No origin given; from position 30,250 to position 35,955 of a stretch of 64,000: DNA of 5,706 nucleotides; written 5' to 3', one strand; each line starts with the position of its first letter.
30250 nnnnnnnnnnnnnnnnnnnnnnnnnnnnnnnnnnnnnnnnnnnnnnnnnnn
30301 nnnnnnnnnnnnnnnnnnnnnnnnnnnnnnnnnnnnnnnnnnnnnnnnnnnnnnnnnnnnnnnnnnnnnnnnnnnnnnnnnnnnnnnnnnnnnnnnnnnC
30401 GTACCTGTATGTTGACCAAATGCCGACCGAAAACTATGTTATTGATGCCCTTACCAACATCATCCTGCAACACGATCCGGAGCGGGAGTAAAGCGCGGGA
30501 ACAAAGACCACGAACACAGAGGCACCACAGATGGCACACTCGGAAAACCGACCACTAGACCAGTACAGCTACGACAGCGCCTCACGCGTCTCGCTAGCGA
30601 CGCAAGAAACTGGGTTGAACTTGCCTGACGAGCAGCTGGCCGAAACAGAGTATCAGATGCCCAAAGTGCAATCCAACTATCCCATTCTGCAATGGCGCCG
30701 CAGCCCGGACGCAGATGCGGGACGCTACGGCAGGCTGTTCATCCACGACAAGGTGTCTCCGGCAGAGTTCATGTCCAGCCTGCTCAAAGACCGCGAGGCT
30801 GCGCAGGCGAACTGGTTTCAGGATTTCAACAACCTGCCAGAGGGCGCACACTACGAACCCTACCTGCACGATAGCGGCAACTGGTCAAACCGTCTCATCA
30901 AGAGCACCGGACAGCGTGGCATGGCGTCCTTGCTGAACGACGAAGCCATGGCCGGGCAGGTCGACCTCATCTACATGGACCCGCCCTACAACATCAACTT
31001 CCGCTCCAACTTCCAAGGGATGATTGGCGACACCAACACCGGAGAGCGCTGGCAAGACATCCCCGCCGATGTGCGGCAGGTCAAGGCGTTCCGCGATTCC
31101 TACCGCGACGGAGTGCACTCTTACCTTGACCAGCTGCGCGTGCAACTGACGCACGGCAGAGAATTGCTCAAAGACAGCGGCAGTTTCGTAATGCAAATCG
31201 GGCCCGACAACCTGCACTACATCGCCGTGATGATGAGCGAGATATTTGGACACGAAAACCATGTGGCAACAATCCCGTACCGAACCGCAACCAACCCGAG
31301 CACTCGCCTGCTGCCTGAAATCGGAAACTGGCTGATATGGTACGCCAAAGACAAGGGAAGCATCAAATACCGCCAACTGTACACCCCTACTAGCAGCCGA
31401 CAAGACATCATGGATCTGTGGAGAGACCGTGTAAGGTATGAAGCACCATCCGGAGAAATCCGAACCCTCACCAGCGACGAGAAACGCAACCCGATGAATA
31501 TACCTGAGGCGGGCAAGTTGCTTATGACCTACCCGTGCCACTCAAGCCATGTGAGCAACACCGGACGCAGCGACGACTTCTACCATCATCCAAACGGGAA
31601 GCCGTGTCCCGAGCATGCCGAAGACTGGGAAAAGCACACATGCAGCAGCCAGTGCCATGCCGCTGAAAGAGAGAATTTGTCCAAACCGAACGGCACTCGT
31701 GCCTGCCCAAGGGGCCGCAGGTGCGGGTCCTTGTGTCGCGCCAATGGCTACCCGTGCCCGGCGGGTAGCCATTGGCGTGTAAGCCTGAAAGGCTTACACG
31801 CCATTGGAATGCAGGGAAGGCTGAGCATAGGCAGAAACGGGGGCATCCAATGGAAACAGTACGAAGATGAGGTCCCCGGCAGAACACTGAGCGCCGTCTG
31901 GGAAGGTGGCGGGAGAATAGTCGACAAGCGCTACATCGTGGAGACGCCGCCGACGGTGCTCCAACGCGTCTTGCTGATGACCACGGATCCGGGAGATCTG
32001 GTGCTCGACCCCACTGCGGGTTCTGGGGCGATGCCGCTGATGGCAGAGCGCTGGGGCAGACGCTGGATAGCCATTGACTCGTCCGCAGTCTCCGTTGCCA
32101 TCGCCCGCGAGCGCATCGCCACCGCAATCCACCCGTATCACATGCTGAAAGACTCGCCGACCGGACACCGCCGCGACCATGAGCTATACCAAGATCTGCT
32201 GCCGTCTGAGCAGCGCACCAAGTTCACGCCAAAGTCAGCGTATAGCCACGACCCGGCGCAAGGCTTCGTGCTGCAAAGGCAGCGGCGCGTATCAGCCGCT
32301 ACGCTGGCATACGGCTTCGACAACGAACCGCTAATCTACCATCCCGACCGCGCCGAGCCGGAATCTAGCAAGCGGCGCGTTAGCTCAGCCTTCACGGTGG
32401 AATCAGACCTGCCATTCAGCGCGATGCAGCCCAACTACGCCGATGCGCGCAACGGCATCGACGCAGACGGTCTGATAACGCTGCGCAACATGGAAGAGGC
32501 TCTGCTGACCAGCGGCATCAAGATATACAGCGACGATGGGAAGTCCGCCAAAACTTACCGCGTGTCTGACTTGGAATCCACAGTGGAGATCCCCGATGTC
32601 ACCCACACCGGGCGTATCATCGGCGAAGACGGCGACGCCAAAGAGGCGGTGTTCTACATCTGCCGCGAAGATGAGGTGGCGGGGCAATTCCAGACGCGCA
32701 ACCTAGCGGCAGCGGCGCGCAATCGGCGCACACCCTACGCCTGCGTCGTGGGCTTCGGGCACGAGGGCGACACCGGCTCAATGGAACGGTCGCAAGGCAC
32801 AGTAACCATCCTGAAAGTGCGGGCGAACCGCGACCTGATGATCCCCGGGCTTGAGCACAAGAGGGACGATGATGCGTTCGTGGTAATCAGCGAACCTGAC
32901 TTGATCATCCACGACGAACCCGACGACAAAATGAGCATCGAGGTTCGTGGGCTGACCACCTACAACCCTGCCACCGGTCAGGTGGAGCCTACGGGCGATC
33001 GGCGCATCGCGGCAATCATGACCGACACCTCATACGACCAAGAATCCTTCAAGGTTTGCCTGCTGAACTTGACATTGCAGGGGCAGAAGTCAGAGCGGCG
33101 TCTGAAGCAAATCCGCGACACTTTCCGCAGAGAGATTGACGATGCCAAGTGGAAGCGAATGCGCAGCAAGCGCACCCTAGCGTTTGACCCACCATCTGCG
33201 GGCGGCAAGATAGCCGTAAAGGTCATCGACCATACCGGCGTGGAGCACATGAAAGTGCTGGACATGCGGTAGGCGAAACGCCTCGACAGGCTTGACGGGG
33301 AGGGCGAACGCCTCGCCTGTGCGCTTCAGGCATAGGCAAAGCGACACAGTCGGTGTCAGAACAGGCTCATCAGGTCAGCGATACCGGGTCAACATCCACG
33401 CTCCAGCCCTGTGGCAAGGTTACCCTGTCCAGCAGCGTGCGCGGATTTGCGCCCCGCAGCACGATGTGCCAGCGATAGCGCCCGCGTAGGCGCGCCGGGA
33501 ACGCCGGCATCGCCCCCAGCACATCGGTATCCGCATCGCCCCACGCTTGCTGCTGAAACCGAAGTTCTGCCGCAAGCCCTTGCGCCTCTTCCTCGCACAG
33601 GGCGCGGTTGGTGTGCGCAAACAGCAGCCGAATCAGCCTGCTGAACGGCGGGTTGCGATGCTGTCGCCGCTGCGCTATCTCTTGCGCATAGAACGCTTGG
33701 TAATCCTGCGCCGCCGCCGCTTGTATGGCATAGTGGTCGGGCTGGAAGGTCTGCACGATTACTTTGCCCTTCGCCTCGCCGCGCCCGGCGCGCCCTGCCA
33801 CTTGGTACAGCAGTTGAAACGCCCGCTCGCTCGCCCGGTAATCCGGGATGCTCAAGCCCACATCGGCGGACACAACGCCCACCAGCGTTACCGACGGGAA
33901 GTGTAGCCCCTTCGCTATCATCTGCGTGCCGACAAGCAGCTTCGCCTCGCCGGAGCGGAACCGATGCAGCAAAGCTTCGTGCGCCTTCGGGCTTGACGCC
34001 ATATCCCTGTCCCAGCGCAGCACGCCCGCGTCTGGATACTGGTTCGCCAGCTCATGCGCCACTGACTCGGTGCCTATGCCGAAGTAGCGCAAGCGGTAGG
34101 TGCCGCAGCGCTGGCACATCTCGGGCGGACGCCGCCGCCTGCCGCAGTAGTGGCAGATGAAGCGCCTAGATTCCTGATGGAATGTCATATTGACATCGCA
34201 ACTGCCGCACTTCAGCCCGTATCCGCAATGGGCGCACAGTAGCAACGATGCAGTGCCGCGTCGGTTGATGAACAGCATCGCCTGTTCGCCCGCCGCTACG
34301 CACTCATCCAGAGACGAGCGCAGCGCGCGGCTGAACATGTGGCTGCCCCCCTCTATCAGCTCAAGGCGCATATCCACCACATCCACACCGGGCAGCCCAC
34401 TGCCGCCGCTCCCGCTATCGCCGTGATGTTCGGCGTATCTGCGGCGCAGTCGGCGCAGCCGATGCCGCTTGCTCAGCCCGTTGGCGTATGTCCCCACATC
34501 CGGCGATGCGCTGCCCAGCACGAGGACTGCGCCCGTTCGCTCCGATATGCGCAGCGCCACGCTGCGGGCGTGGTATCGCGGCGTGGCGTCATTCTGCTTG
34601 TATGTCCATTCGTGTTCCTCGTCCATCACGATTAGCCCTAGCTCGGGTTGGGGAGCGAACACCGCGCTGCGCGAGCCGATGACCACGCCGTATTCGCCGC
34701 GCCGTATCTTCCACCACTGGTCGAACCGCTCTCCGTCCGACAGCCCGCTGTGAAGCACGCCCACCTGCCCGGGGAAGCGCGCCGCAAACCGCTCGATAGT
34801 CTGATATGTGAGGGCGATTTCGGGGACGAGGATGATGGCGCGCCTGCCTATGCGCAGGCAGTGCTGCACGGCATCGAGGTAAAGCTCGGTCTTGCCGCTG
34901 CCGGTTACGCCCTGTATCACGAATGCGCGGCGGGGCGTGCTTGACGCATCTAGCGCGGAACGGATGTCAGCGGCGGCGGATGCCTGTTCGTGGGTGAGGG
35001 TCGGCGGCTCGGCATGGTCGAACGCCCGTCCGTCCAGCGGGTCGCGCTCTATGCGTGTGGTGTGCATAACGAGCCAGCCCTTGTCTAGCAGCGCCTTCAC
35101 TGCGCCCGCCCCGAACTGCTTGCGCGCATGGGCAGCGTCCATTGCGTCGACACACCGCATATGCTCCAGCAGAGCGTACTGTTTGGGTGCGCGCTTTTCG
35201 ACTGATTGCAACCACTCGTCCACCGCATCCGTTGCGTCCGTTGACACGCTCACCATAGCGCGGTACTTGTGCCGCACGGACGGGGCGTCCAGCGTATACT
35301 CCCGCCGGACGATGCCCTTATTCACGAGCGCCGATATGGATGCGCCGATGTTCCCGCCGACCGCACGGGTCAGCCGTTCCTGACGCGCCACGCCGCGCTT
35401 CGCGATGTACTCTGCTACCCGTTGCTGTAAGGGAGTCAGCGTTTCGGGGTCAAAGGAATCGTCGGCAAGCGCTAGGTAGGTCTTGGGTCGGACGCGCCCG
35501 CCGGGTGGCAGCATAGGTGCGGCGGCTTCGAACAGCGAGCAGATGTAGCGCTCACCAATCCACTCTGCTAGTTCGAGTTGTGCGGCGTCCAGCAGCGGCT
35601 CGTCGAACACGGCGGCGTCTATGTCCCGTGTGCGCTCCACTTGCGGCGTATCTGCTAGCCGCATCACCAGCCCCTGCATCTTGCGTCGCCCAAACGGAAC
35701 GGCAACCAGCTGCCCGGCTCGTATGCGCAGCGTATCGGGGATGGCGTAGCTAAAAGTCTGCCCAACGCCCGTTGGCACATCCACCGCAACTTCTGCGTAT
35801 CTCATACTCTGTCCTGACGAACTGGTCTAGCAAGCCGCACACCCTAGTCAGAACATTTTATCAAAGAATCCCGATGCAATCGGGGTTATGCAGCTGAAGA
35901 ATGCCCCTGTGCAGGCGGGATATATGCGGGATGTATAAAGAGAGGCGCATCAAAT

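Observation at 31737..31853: Three abutting strong hairpins built from four CCAWTGG motifs, kept in-frame inside the Mod-like methyltransferase gene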

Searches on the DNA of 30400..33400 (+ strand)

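Call 25: search_rna_families(source=window, start=30400, end=33400, threshold=evalue, max_evalue=10)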
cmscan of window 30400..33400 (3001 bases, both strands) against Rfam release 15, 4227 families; matches with E-value up to 10: 6.
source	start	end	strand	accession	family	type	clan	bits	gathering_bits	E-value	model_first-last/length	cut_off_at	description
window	31728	31799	-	RF02930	aspS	Cis-reg;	-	22.8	42.5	0.88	1-79/79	no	aspS RNA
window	32416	32484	-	RF03970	mir-2766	Gene; miRNA;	-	21.9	60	0.15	1-68/68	no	mir-2766 microRNA precursor family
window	33354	33399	-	RF01126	sR41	Gene; snRNA; snoRNA; CD-box;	-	16.9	54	0.72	1-53/53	no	Small nucleolar RNA sR41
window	31295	31421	+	RF01954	SOX2OT_exon4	Gene; lncRNA;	-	14.9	40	8.6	1-109/109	no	SOX2 overlapping transcript exon 4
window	32303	32373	-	RF01926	mir-981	Gene; miRNA;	-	13.7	51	5.9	1-86/86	no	mir-981 microRNA precursor family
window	32177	32334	-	RF02757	Erse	Gene; sRNA;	-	11.4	138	4.1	1-252/252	no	Erse small RNA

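Call 71: build_rna_model(alignment_id=A3, structure=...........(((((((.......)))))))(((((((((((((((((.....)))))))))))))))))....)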
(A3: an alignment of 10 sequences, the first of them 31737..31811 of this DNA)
Model R1 built from alignment A3 (10 sequences, 75 columns); structure: as given.
model positions 75; base pairs 24; branch points 1; effective number of sequences 2.06; information 0.753 bits per position. Calibrated on 0.2 Mb of random sequence (short: E-values are rough).
structure used (alignment columns):
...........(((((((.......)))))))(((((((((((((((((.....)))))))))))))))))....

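Call 73: search_with_rna_model(model_id=R1, sources=[window, L001, L002, L003, L004, L005, L006, L007, L008, L009, L010, L011, L012, L013, L014, L015, L016, L017, L018, L019, L020, L021, L022, L023, L024, L025, L026, L027, L028, L029, L030, L031, L032, L033, L034, L035, L036, L037, L038, L039, L040, L041, L042, L043, L044, L045, L046, L047, L048, L049, L050, L051, L052, L053, L054, L055, L056, L057, L058, L059, L060, L061, L062, L063, L064, L065, L066, L067, L068, L069, L070, L071, L072, L073, L074, L075, L076, L077, L078, L079, L080, L081, L082, L112, L113, L114, L115, L116, L117, L118, L119, L200], max_evalue=1)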
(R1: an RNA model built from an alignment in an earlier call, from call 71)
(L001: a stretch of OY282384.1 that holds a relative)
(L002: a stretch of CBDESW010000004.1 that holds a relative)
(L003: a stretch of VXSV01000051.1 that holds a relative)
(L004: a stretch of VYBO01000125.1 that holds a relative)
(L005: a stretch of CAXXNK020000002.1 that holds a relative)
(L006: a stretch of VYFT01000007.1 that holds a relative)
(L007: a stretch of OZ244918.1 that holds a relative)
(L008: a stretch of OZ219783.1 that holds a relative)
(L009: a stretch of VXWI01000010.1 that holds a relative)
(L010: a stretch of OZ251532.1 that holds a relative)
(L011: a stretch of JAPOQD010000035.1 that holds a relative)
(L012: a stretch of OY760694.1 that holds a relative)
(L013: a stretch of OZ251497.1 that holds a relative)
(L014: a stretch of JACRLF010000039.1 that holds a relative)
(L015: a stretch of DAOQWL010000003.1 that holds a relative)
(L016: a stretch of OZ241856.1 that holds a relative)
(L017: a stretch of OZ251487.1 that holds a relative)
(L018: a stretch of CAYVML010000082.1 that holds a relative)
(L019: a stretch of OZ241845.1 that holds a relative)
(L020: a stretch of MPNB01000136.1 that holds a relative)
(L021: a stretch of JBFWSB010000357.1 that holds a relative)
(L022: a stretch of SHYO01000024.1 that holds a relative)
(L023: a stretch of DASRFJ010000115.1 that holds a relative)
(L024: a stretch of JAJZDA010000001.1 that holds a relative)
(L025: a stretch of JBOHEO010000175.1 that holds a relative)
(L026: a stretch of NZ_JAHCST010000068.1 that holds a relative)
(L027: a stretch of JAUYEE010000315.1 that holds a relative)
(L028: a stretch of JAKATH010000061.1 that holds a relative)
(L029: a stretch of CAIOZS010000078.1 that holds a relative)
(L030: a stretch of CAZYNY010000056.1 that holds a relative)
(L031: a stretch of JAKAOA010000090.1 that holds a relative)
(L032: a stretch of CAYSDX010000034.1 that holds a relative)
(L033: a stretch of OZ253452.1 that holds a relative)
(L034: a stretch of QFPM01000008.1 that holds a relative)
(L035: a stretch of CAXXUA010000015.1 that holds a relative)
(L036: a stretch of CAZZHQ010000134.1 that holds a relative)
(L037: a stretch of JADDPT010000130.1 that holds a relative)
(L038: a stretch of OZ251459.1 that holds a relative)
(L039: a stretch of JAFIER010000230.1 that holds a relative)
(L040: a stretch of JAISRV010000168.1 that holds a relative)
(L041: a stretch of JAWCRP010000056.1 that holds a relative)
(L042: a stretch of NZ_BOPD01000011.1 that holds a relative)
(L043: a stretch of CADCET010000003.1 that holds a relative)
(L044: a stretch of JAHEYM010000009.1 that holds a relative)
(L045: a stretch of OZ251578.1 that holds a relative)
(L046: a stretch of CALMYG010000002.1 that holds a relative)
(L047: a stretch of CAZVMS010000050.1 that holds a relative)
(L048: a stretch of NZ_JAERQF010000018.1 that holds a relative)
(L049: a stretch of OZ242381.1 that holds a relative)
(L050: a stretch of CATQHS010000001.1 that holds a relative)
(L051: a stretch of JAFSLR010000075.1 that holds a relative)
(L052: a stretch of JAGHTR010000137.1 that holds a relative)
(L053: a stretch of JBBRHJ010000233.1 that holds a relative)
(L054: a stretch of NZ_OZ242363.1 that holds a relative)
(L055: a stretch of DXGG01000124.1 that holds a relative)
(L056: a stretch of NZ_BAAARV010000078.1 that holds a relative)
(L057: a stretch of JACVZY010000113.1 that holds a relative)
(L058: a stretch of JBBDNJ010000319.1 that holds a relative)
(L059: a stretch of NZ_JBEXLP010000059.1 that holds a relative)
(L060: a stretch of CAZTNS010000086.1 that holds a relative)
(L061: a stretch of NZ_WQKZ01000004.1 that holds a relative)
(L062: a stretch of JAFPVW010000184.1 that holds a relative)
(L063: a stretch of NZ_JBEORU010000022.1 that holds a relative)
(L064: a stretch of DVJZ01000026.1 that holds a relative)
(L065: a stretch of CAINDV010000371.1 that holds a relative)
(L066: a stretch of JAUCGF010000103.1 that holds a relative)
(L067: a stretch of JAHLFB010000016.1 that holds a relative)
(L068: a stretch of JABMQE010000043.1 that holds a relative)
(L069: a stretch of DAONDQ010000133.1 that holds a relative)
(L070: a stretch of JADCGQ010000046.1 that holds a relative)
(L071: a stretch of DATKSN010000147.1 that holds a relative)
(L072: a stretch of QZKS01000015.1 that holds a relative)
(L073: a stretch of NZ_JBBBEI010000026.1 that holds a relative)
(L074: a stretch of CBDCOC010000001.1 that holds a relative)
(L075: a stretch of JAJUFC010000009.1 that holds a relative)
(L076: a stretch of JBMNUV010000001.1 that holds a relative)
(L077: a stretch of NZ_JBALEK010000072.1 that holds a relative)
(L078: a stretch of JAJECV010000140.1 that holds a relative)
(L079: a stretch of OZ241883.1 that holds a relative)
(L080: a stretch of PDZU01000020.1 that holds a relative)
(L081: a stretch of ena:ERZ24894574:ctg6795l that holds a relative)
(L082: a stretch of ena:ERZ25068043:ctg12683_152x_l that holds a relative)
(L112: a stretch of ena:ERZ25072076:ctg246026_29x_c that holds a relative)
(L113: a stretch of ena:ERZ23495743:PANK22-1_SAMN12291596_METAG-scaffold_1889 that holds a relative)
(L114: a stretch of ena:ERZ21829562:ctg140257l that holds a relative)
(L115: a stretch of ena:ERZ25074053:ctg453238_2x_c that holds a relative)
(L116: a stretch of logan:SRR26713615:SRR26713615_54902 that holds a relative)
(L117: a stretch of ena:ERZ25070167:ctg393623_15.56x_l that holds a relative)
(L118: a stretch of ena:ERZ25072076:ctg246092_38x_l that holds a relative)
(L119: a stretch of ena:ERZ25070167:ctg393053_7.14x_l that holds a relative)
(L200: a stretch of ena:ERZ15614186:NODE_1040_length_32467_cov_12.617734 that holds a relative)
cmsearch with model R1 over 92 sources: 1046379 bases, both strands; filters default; matches with E-value up to 1: 27.
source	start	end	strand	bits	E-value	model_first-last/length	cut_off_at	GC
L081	5177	5251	+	96.1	4.8e-21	1-75/75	no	0.6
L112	5201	5275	+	93.8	1.8e-20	1-75/75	no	0.6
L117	4162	4236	+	93.7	1.9e-20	1-75/75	no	0.59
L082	5135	5209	+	92.4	4.1e-20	1-75/75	no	0.6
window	31737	31811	+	91.3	7.6e-20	1-75/75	no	0.61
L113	5258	5332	+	90.2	1.4e-19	1-75/75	no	0.55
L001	6186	6260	+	90.1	1.5e-19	1-75/75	no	0.55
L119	4189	4263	+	89.1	2.7e-19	1-75/75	no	0.59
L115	5096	5170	+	87.3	7.8e-19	1-75/75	no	0.55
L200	4216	4290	+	73.4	2.2e-15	1-75/75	no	0.53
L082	5163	5226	-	49.4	2.3e-09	1-75/75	no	0.53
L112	5229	5285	-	45.6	2e-08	1-75/75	no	0.6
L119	4217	4287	-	43.7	6e-08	1-75/75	no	0.51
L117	4190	4260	-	43.2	7.8e-08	1-75/75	no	0.51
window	31765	31835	-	42.9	9.2e-08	1-75/75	no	0.54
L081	5205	5261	-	42.2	1.4e-07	1-75/75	no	0.54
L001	6214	6273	-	40.1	4.6e-07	1-75/75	no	0.52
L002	5865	5939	+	38.5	1.2e-06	1-75/75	no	0.57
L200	4244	4314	-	36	5.1e-06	1-75/75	no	0.52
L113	5286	5369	-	34.8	9.8e-06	1-75/75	no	0.49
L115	5079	5138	-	33.4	2.2e-05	1-75/75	no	0.6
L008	6130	6203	-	28.2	0.00045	1-75/75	no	0.64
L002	5893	5956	-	28.2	0.00045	1-75/75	no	0.56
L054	5980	6050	-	27.9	0.00052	1-75/75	no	0.65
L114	4417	4492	+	21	0.028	1-75/75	no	0.58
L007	6108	6182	+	16.9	0.3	1-75/75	no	0.56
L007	6130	6206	-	15.6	0.62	1-75/75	no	0.53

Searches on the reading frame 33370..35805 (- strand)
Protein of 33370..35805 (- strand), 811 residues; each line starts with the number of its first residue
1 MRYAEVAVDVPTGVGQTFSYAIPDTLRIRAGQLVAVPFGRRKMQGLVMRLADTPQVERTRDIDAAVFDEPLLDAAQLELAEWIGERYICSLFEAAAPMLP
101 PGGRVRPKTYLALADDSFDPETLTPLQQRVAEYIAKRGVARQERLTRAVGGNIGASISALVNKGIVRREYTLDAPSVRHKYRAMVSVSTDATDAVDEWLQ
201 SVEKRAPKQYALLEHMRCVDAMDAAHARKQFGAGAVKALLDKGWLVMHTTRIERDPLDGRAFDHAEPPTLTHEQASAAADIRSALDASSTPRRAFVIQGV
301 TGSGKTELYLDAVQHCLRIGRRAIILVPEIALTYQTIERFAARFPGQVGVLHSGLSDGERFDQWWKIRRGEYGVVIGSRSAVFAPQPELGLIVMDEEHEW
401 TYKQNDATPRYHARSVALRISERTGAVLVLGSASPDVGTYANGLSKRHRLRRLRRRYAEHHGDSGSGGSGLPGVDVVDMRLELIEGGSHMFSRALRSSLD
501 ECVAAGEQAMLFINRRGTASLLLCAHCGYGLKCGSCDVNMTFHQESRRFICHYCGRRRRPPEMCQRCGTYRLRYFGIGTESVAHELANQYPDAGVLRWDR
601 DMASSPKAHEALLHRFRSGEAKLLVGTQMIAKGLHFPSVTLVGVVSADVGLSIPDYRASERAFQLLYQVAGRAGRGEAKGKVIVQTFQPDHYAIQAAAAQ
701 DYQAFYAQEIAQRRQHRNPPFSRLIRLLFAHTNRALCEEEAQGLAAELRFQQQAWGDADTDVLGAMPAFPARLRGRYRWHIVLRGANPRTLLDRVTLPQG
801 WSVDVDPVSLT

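Call 7: search_protein_families(library=pfam, proteins=[window:33370-35805:-], max_evalue=0.01)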
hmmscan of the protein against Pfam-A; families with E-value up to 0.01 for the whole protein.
window:33370-35805:- (811 aa): 6 families
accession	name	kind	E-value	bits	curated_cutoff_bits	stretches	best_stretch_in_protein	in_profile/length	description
PF17764.6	PriA_3primeBD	-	2.8e-24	85.2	22.7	1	5-100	1-96/96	3'DNA-binding domain (3'BD)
PF00270.35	DEAD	-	3.5e-14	53.3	26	1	292-435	14-160/167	DEAD/DEAH box helicase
PF04851.21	ResIII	-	2e-13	51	22.5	1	270-404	4-141/164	Type III restriction enzyme, res subunit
PF18074.6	PriA_C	-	2.9e-13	50.9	26.9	1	720-807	1-95/95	Primosomal protein N C-terminal domain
PF00271.37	Helicase_C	-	5.4e-11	43.2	23.5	1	605-675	50-108/110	Helicase conserved C-terminal domain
PF18319.7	Zn_ribbon_PriA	-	2.2e-09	37.6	26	1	533-559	1-27/27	PriA DNA helicase Cys-rich region (CRR) domain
